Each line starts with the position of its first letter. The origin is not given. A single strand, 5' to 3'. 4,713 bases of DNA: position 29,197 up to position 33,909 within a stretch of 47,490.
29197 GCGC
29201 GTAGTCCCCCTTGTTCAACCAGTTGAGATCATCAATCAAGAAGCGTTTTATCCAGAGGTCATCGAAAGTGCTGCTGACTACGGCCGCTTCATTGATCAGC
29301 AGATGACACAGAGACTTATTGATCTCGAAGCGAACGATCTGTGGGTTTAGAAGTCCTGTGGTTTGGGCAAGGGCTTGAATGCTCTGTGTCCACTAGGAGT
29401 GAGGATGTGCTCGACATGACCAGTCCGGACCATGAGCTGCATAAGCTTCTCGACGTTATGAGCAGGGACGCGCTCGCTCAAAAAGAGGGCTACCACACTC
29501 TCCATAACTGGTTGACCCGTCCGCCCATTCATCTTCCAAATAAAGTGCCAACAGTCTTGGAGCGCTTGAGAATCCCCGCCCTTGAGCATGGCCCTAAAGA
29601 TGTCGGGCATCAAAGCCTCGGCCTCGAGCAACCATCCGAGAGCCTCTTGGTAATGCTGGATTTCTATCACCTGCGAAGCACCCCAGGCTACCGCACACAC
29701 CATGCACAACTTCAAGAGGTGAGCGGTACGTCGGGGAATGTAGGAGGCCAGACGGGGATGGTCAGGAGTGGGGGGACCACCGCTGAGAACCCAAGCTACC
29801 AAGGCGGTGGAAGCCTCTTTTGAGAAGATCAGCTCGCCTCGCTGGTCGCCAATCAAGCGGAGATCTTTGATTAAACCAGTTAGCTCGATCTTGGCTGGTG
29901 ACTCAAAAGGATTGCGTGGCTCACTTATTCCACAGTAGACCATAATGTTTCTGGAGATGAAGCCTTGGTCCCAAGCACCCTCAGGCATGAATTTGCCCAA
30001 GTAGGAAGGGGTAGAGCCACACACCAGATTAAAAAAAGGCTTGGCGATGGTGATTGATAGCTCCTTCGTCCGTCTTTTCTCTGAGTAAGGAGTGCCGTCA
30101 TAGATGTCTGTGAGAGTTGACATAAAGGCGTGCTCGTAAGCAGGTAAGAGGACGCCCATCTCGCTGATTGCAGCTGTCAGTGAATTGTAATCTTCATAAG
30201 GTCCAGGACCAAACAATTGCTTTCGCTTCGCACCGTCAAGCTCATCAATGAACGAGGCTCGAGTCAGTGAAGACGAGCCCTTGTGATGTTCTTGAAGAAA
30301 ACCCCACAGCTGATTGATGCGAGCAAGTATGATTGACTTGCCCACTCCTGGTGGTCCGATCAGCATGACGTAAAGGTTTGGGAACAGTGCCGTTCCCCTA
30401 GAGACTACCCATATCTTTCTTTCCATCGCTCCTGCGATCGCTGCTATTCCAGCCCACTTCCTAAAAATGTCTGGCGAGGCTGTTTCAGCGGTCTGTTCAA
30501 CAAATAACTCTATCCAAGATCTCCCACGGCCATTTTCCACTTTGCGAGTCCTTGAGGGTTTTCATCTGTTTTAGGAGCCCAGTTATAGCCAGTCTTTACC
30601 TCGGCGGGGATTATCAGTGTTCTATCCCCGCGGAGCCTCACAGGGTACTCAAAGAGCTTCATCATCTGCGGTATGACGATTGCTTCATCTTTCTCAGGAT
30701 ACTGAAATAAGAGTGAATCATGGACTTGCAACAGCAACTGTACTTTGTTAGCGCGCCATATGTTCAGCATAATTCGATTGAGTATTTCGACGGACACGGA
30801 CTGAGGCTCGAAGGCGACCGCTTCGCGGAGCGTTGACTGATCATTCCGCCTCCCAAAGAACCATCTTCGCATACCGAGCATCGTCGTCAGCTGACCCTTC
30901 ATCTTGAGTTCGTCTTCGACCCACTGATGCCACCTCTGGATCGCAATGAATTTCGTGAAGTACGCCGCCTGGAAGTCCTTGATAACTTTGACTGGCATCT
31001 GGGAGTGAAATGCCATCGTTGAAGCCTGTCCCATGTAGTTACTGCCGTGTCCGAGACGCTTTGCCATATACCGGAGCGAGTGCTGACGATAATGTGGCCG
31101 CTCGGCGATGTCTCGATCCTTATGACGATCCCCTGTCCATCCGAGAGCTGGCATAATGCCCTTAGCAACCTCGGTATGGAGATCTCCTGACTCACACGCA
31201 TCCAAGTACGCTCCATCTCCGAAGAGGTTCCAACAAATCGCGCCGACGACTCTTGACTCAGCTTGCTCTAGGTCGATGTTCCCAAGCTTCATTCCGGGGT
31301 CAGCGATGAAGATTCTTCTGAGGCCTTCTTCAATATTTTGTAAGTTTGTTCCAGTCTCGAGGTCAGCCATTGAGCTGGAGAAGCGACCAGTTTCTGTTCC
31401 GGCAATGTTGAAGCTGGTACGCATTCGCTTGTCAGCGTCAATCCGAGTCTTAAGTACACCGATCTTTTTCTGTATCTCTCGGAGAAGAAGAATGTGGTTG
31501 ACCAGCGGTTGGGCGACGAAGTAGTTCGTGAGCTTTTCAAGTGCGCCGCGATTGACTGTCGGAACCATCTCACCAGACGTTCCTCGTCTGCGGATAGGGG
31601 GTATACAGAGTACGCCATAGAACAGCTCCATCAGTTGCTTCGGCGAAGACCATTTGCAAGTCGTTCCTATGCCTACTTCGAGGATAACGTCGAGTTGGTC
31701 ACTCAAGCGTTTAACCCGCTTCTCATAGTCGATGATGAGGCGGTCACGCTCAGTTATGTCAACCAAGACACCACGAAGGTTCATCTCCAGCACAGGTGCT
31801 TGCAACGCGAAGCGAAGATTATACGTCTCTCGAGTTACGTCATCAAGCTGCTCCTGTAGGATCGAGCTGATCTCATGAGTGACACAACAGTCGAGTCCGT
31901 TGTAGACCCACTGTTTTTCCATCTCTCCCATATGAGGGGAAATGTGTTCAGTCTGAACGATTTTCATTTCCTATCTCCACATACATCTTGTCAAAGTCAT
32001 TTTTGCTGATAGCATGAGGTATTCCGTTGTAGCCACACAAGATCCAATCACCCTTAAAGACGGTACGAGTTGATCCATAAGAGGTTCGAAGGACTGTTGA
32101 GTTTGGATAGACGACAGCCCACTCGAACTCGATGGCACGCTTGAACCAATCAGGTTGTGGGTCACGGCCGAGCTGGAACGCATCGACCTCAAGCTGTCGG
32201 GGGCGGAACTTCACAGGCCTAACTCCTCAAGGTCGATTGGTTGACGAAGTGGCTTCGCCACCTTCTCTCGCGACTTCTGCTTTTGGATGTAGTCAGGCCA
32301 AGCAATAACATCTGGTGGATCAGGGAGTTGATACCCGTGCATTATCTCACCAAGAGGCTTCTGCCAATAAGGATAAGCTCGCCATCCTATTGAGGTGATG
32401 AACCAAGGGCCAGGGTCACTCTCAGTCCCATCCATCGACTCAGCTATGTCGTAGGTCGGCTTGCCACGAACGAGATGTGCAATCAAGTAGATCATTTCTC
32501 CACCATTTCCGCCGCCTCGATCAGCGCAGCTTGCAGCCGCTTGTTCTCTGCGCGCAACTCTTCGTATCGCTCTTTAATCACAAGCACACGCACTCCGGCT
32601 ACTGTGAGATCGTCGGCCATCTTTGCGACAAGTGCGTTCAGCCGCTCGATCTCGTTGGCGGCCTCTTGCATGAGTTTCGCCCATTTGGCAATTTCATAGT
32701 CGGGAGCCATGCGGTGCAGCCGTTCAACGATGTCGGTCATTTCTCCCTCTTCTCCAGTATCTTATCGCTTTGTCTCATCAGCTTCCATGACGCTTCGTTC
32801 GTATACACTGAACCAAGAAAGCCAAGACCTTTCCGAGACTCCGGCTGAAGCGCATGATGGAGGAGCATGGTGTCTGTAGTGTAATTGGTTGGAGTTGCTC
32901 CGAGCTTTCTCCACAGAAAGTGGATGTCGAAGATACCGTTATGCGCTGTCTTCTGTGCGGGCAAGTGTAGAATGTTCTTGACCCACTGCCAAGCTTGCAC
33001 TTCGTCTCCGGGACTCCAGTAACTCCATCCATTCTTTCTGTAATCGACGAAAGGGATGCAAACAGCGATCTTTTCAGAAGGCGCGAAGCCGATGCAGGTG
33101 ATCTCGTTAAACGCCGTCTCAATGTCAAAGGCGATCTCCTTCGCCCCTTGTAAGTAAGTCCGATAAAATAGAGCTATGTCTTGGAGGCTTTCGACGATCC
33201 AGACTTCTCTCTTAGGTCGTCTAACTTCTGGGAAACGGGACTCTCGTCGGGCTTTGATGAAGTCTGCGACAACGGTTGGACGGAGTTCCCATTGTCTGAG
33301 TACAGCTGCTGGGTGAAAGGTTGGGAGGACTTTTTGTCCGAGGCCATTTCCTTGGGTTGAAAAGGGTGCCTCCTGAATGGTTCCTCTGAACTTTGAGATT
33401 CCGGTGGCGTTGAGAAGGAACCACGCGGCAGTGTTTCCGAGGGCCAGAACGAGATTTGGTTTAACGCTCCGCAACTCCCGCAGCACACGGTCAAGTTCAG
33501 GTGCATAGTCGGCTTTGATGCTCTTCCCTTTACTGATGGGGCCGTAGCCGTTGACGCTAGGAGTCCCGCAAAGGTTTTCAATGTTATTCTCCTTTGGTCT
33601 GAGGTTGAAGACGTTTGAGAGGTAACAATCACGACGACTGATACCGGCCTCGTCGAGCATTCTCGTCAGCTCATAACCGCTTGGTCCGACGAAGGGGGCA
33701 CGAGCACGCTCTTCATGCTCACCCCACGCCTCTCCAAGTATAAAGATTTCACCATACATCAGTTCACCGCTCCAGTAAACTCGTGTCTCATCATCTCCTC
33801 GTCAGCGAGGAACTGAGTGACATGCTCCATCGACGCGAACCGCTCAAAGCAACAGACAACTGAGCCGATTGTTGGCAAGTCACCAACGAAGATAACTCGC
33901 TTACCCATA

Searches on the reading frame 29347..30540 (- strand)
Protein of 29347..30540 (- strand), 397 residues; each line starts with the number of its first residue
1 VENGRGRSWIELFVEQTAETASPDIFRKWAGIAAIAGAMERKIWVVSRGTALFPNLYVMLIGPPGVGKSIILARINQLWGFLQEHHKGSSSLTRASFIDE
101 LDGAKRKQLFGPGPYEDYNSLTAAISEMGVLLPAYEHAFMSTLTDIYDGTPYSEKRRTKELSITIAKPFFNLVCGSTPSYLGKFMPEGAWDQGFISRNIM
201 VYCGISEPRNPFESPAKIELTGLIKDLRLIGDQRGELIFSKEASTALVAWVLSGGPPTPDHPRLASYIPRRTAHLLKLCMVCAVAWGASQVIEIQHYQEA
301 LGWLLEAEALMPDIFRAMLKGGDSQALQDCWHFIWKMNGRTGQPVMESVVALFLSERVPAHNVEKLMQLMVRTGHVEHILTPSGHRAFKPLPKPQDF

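Call 11: search_protein_families(library=pfam, proteins=[window:29347-30540:-], max_evalue=0.01)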
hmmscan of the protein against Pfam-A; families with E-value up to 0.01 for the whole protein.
window:29347-30540:- (397 aa): 2 families
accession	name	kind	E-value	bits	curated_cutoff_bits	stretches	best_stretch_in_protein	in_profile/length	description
PF13148.11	DUF3987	-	1.2e-14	54.8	27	2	119-303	144-350/364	Protein of unknown function (DUF3987)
PF07728.20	AAA_5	-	0.0085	16.5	22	0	58-109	2-54/139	AAA domain (dynein-related subfamily)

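Call 12: search_protein_families(library=phrogs, proteins=[window:29347-30540:-], max_evalue=0.001)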
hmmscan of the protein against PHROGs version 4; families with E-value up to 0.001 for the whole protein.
window:29347-30540:- (397 aa): 5 families
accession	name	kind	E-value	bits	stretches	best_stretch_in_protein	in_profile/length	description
phrog_14296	-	DNA, RNA and nucleotide metabolism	2.5e-36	126.6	1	13-356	8-355/417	DNA primase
phrog_10514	-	DNA, RNA and nucleotide metabolism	3.8e-07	29.7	1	30-203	366-536/750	DNA primase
phrog_3022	-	DNA, RNA and nucleotide metabolism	1.1e-06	28.4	1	32-205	386-565/788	DNA primase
phrog_2373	-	DNA, RNA and nucleotide metabolism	5.9e-06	26.1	0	30-73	87-130/515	DNA helicase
phrog_5311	-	DNA, RNA and nucleotide metabolism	6.8e-05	22.3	0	13-77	270-333/692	helicase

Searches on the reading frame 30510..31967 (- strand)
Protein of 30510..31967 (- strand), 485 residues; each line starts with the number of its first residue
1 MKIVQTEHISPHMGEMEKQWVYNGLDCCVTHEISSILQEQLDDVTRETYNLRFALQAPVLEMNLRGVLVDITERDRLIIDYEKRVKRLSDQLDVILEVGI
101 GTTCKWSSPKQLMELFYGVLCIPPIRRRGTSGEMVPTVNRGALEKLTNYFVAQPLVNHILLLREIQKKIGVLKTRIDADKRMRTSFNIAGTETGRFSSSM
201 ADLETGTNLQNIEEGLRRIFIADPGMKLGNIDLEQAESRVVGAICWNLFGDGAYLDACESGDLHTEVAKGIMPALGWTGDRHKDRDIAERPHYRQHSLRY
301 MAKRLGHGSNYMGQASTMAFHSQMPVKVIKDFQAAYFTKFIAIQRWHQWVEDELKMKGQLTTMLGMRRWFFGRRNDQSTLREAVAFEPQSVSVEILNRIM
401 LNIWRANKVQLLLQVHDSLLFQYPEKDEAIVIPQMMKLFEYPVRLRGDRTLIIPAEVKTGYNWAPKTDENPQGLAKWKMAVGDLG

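Call 11: search_protein_families(library=pfam, proteins=[window:30510-31967:-], max_evalue=0.01)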
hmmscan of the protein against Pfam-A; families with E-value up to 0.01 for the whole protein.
window:30510-31967:- (485 aa): 1 family
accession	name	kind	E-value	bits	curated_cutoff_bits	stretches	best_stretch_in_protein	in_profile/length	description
PF00476.26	DNA_pol_A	-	4e-34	118.6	34.3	1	95-464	22-380/381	DNA polymerase family A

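Call 12: search_protein_families(library=phrogs, proteins=[window:30510-31967:-], max_evalue=0.001)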
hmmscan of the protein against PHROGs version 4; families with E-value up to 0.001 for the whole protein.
window:30510-31967:- (485 aa): 5 families
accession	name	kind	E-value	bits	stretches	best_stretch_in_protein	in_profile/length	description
phrog_17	-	DNA, RNA and nucleotide metabolism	6.8e-54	184.3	1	20-470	807-1237/1445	DNA polymerase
phrog_2573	-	DNA, RNA and nucleotide metabolism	2.4e-10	41.1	1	219-444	8-254/336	DNA polymerase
phrog_5995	-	DNA, RNA and nucleotide metabolism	8e-10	39.7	1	308-469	3-181/236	DNA polymerase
phrog_15971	-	DNA, RNA and nucleotide metabolism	6e-05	23.3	1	165-269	100-206/376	DNA polymerase I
phrog_12241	-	DNA, RNA and nucleotide metabolism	0.0002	21.4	1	103-203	390-490/502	DNA polymerase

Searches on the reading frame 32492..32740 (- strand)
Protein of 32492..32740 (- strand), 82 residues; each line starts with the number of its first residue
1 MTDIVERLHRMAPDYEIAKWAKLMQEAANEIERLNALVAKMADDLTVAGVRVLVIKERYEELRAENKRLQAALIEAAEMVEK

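Call 62: search_protein_families(library=pfam, proteins=[window:32492-32740:-], max_evalue=0.05)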
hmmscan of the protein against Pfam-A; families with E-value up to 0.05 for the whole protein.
window:32492-32740:- (82 aa): 2 families
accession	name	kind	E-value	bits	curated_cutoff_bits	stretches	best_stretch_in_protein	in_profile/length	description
PF06005.17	ZapB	-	0.036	15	31.5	0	56-73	24-41/71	Cell division protein ZapB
PF02183.23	HALZ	-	0.044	14.4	28.1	0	56-75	18-37/43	Homeobox associated leucine zipper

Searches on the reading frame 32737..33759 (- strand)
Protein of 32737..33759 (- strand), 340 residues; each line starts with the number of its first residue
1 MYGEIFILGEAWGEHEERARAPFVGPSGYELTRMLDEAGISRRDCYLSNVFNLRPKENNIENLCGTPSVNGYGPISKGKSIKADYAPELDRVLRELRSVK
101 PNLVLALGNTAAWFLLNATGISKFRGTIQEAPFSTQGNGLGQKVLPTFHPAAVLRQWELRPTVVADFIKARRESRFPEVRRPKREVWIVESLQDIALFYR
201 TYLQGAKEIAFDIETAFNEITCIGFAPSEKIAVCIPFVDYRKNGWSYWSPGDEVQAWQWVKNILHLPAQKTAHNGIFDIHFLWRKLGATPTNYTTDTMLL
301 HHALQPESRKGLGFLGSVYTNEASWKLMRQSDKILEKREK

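Call 11: search_protein_families(library=pfam, proteins=[window:32737-33759:-], max_evalue=0.01)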
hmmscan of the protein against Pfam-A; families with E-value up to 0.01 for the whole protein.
window:32737-33759:- (340 aa): 2 families
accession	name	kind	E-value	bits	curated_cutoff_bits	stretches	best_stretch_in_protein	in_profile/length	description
PF03167.25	UDG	-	1.9e-22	80.3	24.3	1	4-165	9-134/141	Uracil DNA glycosylase superfamily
PF01612.26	DNA_pol_A_exo1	-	0.00061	20.1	23.6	1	203-321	17-129/173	3'-5' exonuclease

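Call 12: search_protein_families(library=phrogs, proteins=[window:32737-33759:-], max_evalue=0.001)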
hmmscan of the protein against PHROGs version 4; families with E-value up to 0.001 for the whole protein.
window:32737-33759:- (340 aa): 2 families
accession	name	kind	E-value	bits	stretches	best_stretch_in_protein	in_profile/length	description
phrog_17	-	DNA, RNA and nucleotide metabolism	3.4e-23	82.6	1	59-329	519-799/1445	DNA polymerase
phrog_4008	-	DNA, RNA and nucleotide metabolism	0.00071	19.8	1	71-215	68-217/281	DNA polymerase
